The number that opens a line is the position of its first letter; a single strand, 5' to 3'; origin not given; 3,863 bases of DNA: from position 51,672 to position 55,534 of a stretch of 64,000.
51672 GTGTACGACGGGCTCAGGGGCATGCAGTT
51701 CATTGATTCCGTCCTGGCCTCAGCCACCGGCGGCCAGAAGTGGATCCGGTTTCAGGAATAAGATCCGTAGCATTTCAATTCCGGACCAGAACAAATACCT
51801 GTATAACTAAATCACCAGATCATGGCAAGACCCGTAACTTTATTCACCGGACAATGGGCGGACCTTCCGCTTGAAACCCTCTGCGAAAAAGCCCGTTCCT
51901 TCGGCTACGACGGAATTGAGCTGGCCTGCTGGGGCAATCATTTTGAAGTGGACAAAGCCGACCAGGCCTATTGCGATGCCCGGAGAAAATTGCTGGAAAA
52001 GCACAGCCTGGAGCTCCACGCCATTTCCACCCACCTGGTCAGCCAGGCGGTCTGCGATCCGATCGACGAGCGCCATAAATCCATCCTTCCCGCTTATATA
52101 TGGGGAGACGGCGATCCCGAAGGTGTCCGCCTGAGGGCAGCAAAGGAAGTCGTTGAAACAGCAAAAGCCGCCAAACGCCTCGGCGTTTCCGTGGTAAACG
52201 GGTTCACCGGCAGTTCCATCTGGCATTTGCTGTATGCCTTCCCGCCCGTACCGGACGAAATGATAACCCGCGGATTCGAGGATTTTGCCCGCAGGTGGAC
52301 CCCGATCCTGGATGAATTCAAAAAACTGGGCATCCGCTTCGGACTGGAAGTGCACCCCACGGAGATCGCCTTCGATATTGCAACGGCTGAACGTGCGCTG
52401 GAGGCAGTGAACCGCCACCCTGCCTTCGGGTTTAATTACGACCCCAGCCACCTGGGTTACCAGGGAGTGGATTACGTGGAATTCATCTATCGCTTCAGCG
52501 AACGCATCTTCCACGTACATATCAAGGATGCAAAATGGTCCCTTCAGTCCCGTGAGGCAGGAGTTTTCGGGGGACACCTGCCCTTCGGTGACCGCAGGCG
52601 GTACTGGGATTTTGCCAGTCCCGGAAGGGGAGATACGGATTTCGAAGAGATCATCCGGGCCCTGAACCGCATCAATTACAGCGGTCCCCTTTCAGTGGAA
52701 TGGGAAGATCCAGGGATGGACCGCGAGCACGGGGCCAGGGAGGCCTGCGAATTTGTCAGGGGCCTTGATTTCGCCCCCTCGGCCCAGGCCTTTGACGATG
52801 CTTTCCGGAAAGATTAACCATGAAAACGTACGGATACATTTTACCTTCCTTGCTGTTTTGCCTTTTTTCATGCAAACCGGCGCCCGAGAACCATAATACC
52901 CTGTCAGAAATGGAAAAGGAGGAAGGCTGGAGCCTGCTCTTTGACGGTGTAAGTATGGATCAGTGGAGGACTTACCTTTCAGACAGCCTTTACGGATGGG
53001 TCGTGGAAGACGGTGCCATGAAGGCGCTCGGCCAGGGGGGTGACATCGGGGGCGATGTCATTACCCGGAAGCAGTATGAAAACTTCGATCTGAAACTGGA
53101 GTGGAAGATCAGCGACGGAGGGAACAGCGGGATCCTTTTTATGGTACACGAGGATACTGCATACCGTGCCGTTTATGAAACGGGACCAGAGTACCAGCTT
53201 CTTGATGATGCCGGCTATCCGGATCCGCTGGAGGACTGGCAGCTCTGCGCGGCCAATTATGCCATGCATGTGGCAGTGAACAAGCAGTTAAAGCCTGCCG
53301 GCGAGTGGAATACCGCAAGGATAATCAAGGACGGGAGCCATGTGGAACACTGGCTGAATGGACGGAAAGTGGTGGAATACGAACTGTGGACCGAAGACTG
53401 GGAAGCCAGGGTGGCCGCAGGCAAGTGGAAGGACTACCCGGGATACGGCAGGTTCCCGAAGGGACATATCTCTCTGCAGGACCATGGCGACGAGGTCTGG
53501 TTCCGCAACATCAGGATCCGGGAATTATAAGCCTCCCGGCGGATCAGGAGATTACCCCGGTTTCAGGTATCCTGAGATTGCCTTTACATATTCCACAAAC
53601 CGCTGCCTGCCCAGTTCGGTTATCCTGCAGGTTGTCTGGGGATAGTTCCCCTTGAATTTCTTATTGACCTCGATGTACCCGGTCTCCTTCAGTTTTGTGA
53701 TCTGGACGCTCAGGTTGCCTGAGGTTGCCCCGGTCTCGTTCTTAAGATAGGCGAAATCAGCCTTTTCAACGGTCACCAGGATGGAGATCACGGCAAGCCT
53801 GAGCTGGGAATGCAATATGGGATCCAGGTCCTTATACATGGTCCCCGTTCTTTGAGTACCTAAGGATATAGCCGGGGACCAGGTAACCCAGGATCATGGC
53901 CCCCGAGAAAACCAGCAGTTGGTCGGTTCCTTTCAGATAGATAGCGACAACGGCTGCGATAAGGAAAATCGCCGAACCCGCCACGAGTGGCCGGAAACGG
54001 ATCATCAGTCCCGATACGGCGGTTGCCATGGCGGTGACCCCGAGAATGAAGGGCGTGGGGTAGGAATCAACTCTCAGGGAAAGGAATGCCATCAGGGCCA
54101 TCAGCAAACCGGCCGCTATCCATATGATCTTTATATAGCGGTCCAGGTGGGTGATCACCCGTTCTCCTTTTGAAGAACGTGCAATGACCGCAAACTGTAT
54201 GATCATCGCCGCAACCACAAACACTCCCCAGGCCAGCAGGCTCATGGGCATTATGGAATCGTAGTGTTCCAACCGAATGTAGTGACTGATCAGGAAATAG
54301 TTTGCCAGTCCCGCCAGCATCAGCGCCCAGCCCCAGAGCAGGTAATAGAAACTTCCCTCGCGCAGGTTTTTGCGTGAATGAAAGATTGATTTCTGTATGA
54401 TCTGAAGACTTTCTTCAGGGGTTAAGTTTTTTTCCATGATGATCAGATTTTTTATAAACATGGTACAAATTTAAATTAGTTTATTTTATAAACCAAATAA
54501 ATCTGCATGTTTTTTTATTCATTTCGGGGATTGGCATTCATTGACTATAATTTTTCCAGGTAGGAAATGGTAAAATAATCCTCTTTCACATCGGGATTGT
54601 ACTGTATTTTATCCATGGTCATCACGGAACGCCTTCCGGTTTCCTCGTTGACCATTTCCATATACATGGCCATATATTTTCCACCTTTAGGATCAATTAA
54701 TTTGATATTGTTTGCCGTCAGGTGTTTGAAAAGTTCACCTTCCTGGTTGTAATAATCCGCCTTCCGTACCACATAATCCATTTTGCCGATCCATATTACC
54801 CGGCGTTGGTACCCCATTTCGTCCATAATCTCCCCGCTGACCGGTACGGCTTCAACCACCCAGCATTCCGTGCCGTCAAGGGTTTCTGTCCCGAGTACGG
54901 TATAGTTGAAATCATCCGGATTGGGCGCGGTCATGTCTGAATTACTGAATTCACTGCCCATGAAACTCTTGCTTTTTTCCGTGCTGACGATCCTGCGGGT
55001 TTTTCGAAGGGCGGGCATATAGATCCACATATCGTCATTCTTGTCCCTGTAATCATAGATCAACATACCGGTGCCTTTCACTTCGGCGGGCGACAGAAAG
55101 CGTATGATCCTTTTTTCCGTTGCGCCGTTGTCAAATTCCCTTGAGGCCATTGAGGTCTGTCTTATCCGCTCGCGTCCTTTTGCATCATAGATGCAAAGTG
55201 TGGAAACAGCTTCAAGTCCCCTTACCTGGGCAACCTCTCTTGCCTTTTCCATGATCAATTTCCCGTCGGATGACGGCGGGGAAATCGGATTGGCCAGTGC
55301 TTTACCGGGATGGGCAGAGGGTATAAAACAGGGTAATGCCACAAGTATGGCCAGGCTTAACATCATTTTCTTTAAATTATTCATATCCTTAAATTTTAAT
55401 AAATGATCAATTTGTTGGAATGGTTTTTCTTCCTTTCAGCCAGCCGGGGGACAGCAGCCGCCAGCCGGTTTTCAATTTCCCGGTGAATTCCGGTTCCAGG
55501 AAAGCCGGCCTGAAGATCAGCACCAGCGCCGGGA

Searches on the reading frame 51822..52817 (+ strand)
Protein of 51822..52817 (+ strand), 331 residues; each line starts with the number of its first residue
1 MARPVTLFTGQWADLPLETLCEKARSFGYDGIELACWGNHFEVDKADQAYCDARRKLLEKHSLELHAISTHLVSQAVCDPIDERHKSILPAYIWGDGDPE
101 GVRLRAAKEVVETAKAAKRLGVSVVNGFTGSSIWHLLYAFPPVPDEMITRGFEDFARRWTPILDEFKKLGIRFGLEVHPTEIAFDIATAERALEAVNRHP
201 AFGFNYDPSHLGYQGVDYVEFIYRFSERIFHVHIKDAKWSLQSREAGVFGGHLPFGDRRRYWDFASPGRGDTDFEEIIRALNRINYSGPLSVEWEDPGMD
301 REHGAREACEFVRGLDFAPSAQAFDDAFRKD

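Call 94: search_protein_families(library=pfam, proteins=[window:51822-52817:+], max_evalue=0.00001)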
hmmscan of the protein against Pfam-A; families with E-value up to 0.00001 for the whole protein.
window:51822-52817:+ (331 aa): 1 family
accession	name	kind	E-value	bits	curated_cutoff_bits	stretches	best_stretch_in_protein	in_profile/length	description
PF01261.30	AP_endonuc_2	-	3.2e-47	161.8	31.1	1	22-313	2-247/249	Xylose isomerase-like TIM barrel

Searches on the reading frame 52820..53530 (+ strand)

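Call 95: search_protein_families(library=pfam, proteins=[window:52820-53530:+], max_evalue=0.00001)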
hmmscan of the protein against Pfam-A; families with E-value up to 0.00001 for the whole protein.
window:52820-53530:+ (236 aa): 1 family
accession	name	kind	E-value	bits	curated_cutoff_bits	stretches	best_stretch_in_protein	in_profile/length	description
PF06439.18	3keto-disac_hyd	-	3.1e-51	174.5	26.8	1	36-234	1-187/187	3-keto-disaccharide hydrolase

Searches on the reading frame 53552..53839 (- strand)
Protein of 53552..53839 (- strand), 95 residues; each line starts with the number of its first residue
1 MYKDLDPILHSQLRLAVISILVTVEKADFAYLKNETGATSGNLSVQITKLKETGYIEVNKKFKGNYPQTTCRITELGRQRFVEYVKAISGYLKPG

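Call 95: search_protein_families(library=pfam, proteins=[window:53552-53839:-], max_evalue=0.00001)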
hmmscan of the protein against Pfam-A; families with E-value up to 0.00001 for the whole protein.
window:53552-53839:- (95 aa): 1 family
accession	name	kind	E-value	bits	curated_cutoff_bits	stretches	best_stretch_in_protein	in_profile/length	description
PF13601.12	HTH_34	-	3.8e-29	101.1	27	1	13-91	1-79/80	Winged helix DNA-binding domain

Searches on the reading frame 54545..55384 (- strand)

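Call 95: search_protein_families(library=pfam, proteins=[window:54545-55384:-], max_evalue=0.00001)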
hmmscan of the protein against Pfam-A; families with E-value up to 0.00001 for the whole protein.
window:54545-55384:- (279 aa): 2 families
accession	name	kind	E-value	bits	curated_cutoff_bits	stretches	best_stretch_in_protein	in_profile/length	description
PF17131.11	LolA_like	-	2e-59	200.8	30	1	90-278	3-184/184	Outer membrane lipoprotein-sorting protein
PF07044.18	DUF1329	-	2.5e-15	57.1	23.1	1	85-167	136-225/368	Protein of unknown function (DUF1329)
